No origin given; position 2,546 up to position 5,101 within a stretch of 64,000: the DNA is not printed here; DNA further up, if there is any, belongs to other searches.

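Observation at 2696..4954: ATP-grasp ligase fused to an FMN alpha-hydroxy-acid oxidase with a four-Cys linker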

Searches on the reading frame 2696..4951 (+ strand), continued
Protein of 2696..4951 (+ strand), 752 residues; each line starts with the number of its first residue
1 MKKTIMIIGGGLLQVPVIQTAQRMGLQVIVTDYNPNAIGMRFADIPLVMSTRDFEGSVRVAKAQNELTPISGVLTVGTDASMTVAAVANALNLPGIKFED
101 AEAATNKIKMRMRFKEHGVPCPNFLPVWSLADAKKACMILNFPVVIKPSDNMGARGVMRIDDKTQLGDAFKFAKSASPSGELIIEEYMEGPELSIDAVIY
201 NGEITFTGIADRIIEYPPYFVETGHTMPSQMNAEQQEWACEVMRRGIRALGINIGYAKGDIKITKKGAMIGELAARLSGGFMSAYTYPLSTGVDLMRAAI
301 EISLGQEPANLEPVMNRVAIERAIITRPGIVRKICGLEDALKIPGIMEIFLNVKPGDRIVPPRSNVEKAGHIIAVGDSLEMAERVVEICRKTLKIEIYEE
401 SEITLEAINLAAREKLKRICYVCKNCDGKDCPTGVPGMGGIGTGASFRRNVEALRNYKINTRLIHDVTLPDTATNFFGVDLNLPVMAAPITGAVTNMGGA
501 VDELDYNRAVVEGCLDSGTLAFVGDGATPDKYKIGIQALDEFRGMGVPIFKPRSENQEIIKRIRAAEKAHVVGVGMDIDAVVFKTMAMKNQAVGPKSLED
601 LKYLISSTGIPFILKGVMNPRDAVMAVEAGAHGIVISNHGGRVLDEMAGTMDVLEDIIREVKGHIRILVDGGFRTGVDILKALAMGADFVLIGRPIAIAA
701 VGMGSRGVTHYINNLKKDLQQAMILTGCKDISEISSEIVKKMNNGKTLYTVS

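Call 28: list_cluster_members(proteins=[P0121, P0125, P0126, P0128, P0129, P0132, P0134, P0139, P0143, P0252])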
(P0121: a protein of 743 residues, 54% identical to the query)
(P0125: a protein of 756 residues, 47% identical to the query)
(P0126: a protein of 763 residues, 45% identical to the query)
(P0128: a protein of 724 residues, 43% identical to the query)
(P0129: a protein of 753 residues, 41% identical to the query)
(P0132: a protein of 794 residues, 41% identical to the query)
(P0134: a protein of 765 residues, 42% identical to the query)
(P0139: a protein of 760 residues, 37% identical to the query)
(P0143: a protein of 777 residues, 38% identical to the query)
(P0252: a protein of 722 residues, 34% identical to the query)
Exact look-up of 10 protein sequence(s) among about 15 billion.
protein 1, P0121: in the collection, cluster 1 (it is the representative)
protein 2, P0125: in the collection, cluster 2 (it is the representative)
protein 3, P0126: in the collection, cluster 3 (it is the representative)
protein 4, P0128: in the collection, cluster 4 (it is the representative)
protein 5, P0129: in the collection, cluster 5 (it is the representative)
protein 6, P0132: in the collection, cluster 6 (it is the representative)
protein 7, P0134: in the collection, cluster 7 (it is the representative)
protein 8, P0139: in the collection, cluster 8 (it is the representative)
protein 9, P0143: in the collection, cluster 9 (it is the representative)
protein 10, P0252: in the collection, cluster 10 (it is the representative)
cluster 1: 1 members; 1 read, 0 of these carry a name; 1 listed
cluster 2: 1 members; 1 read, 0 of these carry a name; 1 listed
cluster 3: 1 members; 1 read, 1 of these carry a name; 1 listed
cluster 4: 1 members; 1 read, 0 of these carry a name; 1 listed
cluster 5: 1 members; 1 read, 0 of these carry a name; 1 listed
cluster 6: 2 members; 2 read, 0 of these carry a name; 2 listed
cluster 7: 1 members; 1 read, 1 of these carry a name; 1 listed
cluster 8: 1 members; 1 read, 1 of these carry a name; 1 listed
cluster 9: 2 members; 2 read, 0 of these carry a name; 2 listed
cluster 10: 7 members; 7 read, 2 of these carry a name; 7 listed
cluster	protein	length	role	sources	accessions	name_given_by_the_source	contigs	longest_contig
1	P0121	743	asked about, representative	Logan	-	-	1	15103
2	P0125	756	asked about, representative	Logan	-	-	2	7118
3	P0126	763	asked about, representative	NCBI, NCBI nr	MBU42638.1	MAG: dehydrogenase [Spirochaetaceae bacterium] | dehydrogenase [Spirochaetaceae bacterium]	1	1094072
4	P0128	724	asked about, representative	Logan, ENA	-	-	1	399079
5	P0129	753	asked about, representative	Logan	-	-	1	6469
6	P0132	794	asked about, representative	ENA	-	-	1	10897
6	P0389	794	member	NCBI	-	-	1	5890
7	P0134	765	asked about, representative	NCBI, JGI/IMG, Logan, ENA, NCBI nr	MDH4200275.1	MAG: alpha-hydroxy-acid oxidizing protein [Spirochaetia bacterium] | alpha-hydroxy-acid oxidizing protein [Spirochaetia bacterium]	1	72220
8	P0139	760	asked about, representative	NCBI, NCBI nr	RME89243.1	MAG: ATP-grasp domain-containing protein [Candidatus Hydrogenedentota bacterium]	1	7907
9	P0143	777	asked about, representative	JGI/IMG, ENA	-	-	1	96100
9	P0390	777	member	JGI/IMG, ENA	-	-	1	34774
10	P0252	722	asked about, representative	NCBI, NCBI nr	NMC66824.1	MAG: ATP-grasp domain-containing protein [Spirochaetales bacterium] | ATP-grasp domain-containing protein [Spirochaetales bacterium]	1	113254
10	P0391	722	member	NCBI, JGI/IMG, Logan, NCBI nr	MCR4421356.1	MAG: alpha-hydroxy-acid oxidizing protein [Exilispira sp.] | hypothetical protein | alpha-hydroxy-acid oxidizing protein [Exilispira sp.]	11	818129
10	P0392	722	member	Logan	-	-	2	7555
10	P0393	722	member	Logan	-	-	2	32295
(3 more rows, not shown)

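Call 29: list_cluster_members(proteins=[P0151, P0152, P0155, P0160, P0133, P0147, P0142, P0148, P0153, P0162])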
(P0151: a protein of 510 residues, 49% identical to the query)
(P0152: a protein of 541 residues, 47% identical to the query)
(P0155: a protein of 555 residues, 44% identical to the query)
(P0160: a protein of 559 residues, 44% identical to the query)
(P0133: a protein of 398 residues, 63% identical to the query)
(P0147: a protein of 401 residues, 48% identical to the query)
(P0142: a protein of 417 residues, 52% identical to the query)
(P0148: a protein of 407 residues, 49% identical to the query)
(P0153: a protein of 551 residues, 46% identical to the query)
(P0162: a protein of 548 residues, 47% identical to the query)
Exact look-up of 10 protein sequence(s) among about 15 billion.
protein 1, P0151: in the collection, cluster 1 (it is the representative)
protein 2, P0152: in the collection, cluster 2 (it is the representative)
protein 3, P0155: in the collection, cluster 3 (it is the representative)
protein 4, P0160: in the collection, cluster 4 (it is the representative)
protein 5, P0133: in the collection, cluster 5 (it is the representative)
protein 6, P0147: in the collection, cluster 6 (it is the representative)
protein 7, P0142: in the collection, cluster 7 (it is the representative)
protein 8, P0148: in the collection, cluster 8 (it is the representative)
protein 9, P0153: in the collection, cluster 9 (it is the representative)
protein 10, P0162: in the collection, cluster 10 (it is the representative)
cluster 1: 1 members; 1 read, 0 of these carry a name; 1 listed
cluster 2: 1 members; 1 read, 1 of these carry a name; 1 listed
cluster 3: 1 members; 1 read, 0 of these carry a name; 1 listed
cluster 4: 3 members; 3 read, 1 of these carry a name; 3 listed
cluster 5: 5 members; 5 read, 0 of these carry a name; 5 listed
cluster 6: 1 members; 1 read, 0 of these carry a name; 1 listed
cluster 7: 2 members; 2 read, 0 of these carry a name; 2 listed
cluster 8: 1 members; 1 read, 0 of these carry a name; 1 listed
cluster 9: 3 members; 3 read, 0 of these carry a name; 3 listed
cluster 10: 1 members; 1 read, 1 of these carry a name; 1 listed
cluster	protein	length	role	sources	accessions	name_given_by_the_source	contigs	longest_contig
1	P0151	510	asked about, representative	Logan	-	-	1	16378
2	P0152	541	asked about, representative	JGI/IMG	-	biotin carboxylase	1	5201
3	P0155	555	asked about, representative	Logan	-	-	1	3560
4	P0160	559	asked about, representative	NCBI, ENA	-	-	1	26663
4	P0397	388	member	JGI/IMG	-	hypothetical protein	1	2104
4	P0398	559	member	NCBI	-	-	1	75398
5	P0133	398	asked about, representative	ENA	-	-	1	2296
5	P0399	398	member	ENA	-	-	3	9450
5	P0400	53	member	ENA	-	-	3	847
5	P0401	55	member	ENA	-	-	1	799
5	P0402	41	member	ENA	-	-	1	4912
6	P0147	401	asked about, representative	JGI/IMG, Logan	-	-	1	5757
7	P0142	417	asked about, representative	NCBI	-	-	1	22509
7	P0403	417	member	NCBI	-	-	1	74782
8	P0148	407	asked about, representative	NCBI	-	-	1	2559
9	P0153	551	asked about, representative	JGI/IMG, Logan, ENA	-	-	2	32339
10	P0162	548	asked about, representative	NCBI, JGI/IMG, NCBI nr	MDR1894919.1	MAG: ATP-grasp domain-containing protein [Spirochaetales bacterium] | biotin carboxylase | ATP-grasp domain-containing protein [Spirochaetales bacterium]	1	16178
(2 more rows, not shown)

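Call 34: find_encoding_contigs(protein=P0126, flank=8000, max_places=2)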
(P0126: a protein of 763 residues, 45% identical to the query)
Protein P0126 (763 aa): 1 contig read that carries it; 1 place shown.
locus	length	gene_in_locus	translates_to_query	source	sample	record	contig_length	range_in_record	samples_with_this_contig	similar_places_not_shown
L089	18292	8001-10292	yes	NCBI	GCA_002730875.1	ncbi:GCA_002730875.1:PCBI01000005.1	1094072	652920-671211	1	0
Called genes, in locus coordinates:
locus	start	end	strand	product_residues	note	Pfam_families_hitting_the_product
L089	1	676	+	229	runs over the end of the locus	-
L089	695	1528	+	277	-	PF00535:Glycos_transf_2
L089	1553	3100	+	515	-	PF13482:RNase_H_2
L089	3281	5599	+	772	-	PF00270:DEAD, PF04851:ResIII, PF00271:Helicase_C, PF22982:WHD_HRQ1, PF09369:MZB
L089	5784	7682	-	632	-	PF01134:GIDA, PF12831:FAD_oxidored (weak), PF21680:GIDA_C_1st, PF13932:SAM_GIDA_C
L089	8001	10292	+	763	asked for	PF01071:GARS_A (weak), PF02222:ATP-grasp (faint), PF02655:ATP-grasp_3, PF02786:CPSase_L_D2 (faint), PF07478:Dala_Dala_lig_C (weak), PF13535:ATP-grasp_4, PF18603:LAL_C2, PF01070:FMN_dh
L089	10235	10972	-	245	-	PF21948:LplA-B_cat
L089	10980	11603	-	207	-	PF01135:PCMT, PF13649:Methyltransf_25 (weak)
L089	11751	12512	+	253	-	-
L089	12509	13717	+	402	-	-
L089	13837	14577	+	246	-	-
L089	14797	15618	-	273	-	PF00378:ECH_1, PF16113:ECH_2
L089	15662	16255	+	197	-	-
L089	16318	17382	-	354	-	-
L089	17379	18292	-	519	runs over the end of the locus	PF00883:Peptidase_M17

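Call 48: predict_structure(alignment_id=A1)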
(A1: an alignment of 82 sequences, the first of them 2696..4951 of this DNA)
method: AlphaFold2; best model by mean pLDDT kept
length: 752 residues; sequences in the alignment: 82
mean_pLDDT: 93.6   pTM: 0.77
mean pLDDT of the five models: 93.6, 93.3, 93.3, 92.9, 92.0
residues with pLDDT >= 90: 639; 70-90: 87; 50-70: 17; < 50: 9
segments of 3 or more residues with pLDDT < 50: 746-752
pLDDT, mean of each block of 10 residues (from residue 1): 93 94 98 94 96 95 97 91 97 97 96 98 98 98 97 87 97 93 98 97 96 95 96 98 98 96 97 86 94 96 96 96 93 96 98 91 93 98 98 90 87 86 85 56 78 94 95 98 97 86 96 98 93 97 97 97 98 96 85 96 98 98 98 93 82 97 98 95 98 95 95 98 98 97 61 47
secondary structure, 60 per line:
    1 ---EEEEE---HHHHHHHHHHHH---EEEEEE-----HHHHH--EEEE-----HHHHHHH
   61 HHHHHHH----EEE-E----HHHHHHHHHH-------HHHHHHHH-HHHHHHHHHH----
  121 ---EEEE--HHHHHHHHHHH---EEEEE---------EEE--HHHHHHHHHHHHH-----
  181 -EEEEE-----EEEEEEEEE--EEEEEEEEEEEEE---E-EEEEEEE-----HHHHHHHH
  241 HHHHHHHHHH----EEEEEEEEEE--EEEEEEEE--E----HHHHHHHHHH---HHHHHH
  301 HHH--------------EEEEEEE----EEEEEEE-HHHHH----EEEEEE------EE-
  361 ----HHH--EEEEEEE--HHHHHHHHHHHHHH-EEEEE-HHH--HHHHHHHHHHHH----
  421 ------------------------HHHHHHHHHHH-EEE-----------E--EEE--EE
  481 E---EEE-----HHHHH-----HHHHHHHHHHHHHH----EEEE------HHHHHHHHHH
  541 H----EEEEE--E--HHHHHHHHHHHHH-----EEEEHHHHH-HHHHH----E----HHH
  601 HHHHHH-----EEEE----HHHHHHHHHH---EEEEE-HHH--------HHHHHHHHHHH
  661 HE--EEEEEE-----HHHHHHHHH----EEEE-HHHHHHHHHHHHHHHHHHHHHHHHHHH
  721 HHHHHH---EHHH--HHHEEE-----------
elements in order (helices of 4 or more, strands of 3 or more residues): E4-8 H12-23 E27-32 H38-42 E45-48 H54-67 E72-74 H81-90 H98-105 H107-116 E124-127 H130-140 E144-148 E158-160 H163-175 E182-186 E192-200 E203-215 E221-227 H233-250 E255-264 E267-274 H282-291 H295-303 E318-324 E329-335 H337-341 E346-351 E370-376 H379-392 E394-398 H405-416 H445-455 E457-459 E474-476 E479-481 E485-487 H493-497 H503-516 E521-524 H531-541 E546-550 H556-568 E574-577 H578-582 H584-588 H598-606 E612-615 H620-629 E633-637 H650-661 E665-670 H676-684 E689-692 H694-726 E739-741

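Call 53: fold_search(model_id=the predicted structure, library=pdb)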
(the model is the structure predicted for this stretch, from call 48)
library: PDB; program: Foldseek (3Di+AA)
matches with E <= 10: 1973; with E <= 0.001: 1449
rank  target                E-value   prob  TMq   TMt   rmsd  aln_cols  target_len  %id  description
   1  3vot_B                8.8e-35  1.00  0.47  0.87   3.0       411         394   24  Crystal structure of L-amino acid ligase from Bacillus licheniformis (released 2012-11-07)
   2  4dim                  9.3e-35  1.00  0.44  0.80   5.3       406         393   21  Crystal structure of phosphoribosylglycinamide synthetase from Anaerococcus prevotii (released 2012-02-29)
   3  3vot_A                6.8e-34  1.00  0.47  0.84   3.1       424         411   25  Crystal structure of L-amino acid ligase from Bacillus licheniformis (released 2012-11-07)
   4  5vyz_A                6.3e-32  1.00  0.43  0.29  24.2       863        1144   15  Crystal structure of Lactococcus lactis pyruvate carboxylase in complex with cyclic-di-AMP (released 2017-08-16)
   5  7zz3_A                5.5e-31  1.00  0.42  0.29  22.9       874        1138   14  Cryo-EM structure of "BC react" conformation of Lactococcus lactis pyruvate carboxylase with acetyl-CoA (released 2022-10-12)
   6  5vyz_D                6.6e-31  1.00  0.43  0.29  24.3       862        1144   14  Crystal structure of Lactococcus lactis pyruvate carboxylase in complex with cyclic-di-AMP (released 2017-08-16)
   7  7zz3_C                2.3e-30  1.00  0.42  0.31  22.8       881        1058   14  Cryo-EM structure of "BC react" conformation of Lactococcus lactis pyruvate carboxylase with acetyl-CoA (released 2022-10-12)
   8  5vz0_A                2.3e-30  1.00  0.42  0.29  24.6       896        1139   14  Crystal structure of Lactococcus lactis pyruvate carboxylase G746A mutant in complex with cyclic-di-AMP (released 2017-08-16)
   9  5vyz_B                2.5e-30  1.00  0.42  0.29  23.8       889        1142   14  Crystal structure of Lactococcus lactis pyruvate carboxylase in complex with cyclic-di-AMP (released 2017-08-16)
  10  7zyy_A                2.6e-30  1.00  0.42  0.31  22.5       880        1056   13  Cryo-EM structure of Lactococcus lactis pyruvate carboxylase with acetyl-CoA (released 2022-10-12)
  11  3bg5_C                2.6e-29  1.00  0.43  0.31  22.0       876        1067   14  Crystal Structure of Staphylococcus Aureus Pyruvate Carboxylase (released 2008-02-26)
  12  5vz0_B                3.7e-29  1.00  0.42  0.29  24.1       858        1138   14  Crystal structure of Lactococcus lactis pyruvate carboxylase G746A mutant in complex with cyclic-di-AMP (released 2017-08-16)
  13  4wd3_A                4.0e-29  1.00  0.42  0.76   5.1       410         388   20  Crystal structure of an L-amino acid ligase RizA (released 2015-09-09)
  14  5vz0_D                9.8e-29  1.00  0.42  0.29  24.3       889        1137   13  Crystal structure of Lactococcus lactis pyruvate carboxylase G746A mutant in complex with cyclic-di-AMP (released 2017-08-16)
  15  7zz3_B                1.2e-28  1.00  0.42  0.31  22.5       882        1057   13  Cryo-EM structure of "BC react" conformation of Lactococcus lactis pyruvate carboxylase with acetyl-CoA (released 2022-10-12)
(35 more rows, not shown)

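Call 61: find_encoding_contigs(protein=P0153, flank=9000, max_places=3)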
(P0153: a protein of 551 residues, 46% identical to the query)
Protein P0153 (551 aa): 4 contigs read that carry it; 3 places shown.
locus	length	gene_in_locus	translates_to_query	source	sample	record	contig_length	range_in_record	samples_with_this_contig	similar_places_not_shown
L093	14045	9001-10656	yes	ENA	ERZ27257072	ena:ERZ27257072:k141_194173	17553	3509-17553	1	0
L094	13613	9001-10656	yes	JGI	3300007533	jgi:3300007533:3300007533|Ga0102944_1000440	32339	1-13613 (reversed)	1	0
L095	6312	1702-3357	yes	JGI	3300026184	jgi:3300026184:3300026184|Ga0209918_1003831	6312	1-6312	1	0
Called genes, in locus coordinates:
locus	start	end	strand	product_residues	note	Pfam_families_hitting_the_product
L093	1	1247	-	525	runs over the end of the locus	PF08308:PEGA, PF13620:CarboxypepD_reg (faint), PF20608:Phage_tube_C (faint), PF13715:CarbopepD_reg_2 (faint), PF13860:FlgD_ig (weak)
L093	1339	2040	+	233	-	-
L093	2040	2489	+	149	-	PF02643:DUF192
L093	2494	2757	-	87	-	PF02609:Exonuc_VII_S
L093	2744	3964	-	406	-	PF13742:tRNA_anti_2, PF01336:tRNA_anti-codon, PF02601:Exonuc_VII_L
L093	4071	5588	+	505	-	PF13186:SPASM (weak)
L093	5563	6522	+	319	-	-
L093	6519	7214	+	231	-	PF02348:CTP_transf_3, PF12804:NTP_transf_3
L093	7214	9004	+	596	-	PF13489:Methyltransf_23, PF08241:Methyltransf_11, PF08242:Methyltransf_12, PF13649:Methyltransf_25, PF13847:Methyltransf_31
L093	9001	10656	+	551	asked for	PF18130:ATPgrasp_N (faint), PF02655:ATP-grasp_3, PF07478:Dala_Dala_lig_C, PF13535:ATP-grasp_4, PF18603:LAL_C2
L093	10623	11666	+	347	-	PF01520:Amidase_3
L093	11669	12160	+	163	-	PF10646:Germane (weak)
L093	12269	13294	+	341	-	PF04620:FlaA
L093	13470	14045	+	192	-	?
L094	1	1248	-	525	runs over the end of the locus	PF08308:PEGA, PF13620:CarboxypepD_reg (faint), PF20608:Phage_tube_C (faint), PF13715:CarbopepD_reg_2 (faint), PF13860:FlgD_ig (weak)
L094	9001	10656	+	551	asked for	PF18130:ATPgrasp_N (faint), PF02655:ATP-grasp_3, PF07478:Dala_Dala_lig_C, PF13535:ATP-grasp_4, PF18603:LAL_C2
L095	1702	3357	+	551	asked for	PF18130:ATPgrasp_N (faint), PF02655:ATP-grasp_3, PF07478:Dala_Dala_lig_C, PF13535:ATP-grasp_4, PF18603:LAL_C2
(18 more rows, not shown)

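Call 66: search_protein_families(library=ncbifam, proteins=[L093:4071-5585:+, L093:5563-6519:+, L093:7214-9001:+], max_evalue=0.001)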
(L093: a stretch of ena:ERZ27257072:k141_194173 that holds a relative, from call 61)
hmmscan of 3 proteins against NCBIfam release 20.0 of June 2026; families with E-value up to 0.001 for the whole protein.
L093:4071-5585:+ (505 aa): 1 family
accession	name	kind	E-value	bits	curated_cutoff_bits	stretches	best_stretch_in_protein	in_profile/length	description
TIGR04321.1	spiroSPASM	subfamily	3.8e-146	487.7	250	1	6-505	5-510/510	spiro-SPASM protein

L093:5563-6519:+ (319 aa): 0 families

L093:7214-9001:+ (596 aa): 5 families
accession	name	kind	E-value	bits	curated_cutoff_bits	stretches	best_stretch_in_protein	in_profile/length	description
TIGR01983.1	UbiG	equivalog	2.1e-11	43.6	102.95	1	350-501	24-153/228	bifunctional 2-polyprenyl-6-hydroxyphenol methylase/3-demethylubiquinol 3-O-methyltransferase UbiG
TIGR03590.1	PseG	equivalog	3.2e-06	27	153.55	1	150-251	165-267/280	UDP-2,4-diacetamido-2,4,6-trideoxy-beta-L-altropyranose hydrolase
NF045667.1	MTase_DVU1556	equivalog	2.7e-05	23.7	155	1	391-500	13-120/213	DVU_1556 family methyltransferase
NF008686.0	PRK11705.1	equivalog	7.1e-05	22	400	1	369-514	135-280/383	cyclopropane fatty acyl phospholipid synthase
NF041255.1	mycofact_MftM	equivalog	0.0006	19.2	200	0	398-479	137-219/289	mycofactocin oligosaccharide methyltransferase MftM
